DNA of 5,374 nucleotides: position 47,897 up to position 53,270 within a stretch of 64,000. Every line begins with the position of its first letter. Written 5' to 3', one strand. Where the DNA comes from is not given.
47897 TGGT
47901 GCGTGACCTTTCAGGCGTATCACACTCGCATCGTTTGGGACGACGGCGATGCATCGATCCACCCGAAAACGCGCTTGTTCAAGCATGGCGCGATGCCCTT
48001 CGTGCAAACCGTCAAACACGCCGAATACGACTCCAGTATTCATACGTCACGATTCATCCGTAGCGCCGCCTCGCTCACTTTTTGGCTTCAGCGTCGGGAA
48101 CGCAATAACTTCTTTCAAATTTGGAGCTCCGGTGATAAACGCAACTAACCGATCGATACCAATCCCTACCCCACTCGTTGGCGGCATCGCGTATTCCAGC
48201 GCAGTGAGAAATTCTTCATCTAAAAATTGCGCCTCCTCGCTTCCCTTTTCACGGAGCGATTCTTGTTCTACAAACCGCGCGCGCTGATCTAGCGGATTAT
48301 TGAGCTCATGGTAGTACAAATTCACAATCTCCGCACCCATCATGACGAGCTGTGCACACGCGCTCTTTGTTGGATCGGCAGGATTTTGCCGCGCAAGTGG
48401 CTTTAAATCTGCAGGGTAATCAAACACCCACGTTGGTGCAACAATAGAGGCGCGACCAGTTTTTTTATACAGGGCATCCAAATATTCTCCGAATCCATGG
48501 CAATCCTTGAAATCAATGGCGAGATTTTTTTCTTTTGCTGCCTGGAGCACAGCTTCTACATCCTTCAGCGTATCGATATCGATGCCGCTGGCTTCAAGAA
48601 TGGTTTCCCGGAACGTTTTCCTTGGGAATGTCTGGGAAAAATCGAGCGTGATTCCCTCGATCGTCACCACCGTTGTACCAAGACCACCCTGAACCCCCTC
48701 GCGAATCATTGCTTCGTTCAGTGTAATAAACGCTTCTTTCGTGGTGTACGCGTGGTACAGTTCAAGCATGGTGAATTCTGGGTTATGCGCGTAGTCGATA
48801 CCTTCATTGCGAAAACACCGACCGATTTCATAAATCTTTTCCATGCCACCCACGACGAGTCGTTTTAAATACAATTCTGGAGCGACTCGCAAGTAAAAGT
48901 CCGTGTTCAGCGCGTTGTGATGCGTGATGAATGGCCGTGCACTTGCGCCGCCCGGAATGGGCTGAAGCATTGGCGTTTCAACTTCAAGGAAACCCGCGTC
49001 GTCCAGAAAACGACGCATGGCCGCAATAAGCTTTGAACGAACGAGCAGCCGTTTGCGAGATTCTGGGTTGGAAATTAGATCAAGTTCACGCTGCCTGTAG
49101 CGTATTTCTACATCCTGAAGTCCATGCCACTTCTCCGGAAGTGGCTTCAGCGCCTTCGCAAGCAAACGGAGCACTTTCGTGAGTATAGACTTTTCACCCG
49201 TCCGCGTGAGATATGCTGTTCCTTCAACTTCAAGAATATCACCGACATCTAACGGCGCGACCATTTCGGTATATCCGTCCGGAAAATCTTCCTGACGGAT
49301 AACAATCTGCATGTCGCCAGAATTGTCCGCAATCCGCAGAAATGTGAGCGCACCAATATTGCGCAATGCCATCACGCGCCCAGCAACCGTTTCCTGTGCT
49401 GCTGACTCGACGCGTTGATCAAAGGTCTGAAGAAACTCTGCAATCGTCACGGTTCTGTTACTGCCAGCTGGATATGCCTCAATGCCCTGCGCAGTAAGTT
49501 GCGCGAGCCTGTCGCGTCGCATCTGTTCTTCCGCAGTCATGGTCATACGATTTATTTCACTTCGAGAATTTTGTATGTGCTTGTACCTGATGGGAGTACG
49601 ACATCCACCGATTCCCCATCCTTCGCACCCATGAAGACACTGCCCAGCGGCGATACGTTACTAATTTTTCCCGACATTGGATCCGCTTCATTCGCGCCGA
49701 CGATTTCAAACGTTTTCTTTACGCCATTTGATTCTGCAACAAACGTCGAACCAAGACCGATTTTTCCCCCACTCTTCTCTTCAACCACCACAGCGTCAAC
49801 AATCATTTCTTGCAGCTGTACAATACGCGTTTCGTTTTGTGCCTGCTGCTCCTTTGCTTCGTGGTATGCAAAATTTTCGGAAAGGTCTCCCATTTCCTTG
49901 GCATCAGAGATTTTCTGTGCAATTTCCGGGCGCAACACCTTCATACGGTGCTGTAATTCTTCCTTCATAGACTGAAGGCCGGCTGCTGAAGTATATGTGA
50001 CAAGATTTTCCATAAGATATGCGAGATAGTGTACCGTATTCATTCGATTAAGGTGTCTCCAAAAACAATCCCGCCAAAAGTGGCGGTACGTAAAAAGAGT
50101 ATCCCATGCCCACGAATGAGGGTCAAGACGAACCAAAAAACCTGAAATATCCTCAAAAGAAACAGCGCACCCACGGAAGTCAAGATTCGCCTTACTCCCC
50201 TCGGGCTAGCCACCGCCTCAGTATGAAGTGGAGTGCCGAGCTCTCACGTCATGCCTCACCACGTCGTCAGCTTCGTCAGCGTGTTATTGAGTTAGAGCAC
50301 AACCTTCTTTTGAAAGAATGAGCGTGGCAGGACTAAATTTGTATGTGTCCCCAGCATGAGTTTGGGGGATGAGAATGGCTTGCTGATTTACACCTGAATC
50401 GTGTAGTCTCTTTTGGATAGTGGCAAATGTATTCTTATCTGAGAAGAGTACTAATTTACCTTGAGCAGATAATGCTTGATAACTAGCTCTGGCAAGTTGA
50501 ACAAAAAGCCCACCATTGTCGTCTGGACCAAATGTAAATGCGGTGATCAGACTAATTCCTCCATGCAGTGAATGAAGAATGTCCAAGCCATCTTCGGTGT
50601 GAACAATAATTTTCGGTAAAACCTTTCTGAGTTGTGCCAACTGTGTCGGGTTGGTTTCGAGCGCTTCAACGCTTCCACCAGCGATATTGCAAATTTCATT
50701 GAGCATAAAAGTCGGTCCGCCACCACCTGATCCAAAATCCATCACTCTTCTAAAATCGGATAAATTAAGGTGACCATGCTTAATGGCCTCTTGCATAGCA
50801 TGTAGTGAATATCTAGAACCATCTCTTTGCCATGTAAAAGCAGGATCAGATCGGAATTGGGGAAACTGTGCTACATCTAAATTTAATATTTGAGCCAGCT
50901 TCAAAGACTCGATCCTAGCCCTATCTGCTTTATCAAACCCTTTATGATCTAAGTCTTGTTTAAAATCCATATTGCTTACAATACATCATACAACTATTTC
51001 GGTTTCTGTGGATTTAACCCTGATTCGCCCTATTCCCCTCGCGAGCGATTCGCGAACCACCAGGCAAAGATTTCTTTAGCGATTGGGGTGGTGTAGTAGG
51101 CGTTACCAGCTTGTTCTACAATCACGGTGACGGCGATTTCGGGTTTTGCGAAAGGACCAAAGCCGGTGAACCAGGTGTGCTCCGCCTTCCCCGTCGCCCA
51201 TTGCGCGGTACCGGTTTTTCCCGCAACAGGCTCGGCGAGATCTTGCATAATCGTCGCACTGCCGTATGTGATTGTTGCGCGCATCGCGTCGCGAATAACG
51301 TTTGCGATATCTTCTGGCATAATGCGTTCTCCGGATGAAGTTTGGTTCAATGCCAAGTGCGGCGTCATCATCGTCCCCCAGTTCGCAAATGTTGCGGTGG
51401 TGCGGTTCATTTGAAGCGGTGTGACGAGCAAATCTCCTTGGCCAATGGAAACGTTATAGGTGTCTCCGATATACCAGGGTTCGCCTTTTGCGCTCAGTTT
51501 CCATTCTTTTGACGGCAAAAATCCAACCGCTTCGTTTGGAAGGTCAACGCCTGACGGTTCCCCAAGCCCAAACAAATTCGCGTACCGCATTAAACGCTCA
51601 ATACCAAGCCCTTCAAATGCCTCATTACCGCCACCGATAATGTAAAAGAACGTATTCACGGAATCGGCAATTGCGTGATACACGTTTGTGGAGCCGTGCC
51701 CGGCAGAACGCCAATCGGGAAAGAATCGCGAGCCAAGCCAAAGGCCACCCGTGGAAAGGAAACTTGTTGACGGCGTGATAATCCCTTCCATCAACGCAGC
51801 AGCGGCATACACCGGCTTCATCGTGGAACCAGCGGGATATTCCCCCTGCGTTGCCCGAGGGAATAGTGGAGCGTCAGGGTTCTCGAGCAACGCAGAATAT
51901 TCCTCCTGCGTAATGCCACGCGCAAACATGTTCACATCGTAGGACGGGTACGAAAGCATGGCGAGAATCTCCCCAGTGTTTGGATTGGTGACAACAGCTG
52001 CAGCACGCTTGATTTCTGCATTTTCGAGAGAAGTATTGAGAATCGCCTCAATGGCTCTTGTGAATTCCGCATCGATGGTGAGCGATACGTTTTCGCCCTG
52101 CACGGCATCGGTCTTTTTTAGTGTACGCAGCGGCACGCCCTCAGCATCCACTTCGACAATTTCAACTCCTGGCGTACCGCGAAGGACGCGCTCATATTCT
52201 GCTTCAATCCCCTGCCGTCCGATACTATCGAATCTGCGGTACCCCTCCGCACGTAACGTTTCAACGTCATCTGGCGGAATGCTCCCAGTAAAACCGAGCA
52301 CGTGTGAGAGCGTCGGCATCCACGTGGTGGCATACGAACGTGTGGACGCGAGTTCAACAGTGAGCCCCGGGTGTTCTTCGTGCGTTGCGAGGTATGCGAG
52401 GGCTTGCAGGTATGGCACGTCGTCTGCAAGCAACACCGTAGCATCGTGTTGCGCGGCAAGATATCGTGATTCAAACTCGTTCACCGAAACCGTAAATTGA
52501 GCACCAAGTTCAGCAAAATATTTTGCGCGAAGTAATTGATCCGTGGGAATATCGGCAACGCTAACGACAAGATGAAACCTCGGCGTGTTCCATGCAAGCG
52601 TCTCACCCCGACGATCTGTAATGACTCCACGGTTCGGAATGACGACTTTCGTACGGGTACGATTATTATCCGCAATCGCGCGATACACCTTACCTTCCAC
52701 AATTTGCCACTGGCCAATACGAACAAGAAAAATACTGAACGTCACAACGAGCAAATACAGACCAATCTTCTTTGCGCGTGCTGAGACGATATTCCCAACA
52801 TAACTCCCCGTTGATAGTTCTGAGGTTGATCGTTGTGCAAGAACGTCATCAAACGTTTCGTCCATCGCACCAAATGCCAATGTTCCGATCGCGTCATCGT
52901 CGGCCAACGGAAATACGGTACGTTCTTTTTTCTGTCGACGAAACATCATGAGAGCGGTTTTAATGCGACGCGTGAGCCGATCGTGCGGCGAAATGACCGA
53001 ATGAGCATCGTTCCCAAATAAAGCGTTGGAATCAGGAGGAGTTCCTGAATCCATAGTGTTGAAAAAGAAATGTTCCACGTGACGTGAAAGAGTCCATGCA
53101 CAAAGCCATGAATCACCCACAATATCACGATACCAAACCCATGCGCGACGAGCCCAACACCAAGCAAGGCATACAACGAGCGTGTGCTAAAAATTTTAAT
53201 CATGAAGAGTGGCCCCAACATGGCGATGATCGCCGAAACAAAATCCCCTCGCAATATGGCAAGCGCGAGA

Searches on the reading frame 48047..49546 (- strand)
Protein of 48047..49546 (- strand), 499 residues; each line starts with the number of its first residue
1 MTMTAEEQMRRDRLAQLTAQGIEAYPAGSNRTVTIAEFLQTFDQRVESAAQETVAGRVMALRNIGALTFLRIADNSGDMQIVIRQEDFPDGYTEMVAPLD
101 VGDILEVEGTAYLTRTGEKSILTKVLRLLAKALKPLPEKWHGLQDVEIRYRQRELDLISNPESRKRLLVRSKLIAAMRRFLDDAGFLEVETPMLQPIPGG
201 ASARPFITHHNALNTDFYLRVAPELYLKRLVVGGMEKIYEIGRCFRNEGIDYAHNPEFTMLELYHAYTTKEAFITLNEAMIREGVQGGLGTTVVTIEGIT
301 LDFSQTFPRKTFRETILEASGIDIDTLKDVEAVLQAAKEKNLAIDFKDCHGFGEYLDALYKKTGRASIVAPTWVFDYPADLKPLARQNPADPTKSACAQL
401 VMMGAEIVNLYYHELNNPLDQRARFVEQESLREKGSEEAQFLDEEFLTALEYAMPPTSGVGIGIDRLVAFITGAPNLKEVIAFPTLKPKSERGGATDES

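Call 41: search_protein_families(library=pfam, proteins=[window:48047-49546:-], max_evalue=0.00001)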
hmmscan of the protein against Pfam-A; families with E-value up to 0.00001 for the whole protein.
window:48047-49546:- (499 aa): 2 families
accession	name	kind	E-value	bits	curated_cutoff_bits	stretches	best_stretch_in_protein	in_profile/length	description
PF00152.25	tRNA-synt_2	-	7.3e-82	275.3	25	1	146-486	2-307/308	tRNA synthetases class II (D, K and N)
PF01336.31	tRNA_anti-codon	-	6.7e-10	39.2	27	1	53-127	2-73/75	OB-fold nucleic acid binding domain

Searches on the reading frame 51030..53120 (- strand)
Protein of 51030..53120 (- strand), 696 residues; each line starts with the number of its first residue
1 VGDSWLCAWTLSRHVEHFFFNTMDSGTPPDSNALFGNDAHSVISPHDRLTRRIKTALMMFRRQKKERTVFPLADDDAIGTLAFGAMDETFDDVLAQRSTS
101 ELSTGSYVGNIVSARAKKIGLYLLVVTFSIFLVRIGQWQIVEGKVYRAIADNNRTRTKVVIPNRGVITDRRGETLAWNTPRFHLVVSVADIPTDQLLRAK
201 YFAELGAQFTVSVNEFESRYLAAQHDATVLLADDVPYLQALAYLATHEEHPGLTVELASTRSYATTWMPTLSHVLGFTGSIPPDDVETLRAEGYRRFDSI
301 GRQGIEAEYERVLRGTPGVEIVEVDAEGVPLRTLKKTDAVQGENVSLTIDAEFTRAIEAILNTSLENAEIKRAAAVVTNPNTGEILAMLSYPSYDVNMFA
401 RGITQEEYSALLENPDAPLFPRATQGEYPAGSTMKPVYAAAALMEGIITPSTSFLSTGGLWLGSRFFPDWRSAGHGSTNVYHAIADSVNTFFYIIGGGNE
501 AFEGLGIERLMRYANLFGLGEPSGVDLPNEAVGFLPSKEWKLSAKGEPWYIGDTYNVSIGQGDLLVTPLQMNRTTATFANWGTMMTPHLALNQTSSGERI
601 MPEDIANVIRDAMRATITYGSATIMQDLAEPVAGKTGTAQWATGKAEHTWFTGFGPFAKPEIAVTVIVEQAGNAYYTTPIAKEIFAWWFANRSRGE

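Call 41: search_protein_families(library=pfam, proteins=[window:51030-53120:-], max_evalue=0.00001)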
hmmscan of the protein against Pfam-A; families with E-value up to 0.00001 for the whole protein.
window:51030-53120:- (696 aa): 2 families
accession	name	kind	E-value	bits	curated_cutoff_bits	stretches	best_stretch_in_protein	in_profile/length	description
PF00905.27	Transpeptidase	-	1.4e-56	192.3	22.1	1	374-685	2-294/299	Penicillin binding protein transpeptidase domain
PF03717.20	PBP_dimer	-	6.1e-30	105.4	24.4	1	162-334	4-179/180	Penicillin-binding Protein dimerisation domain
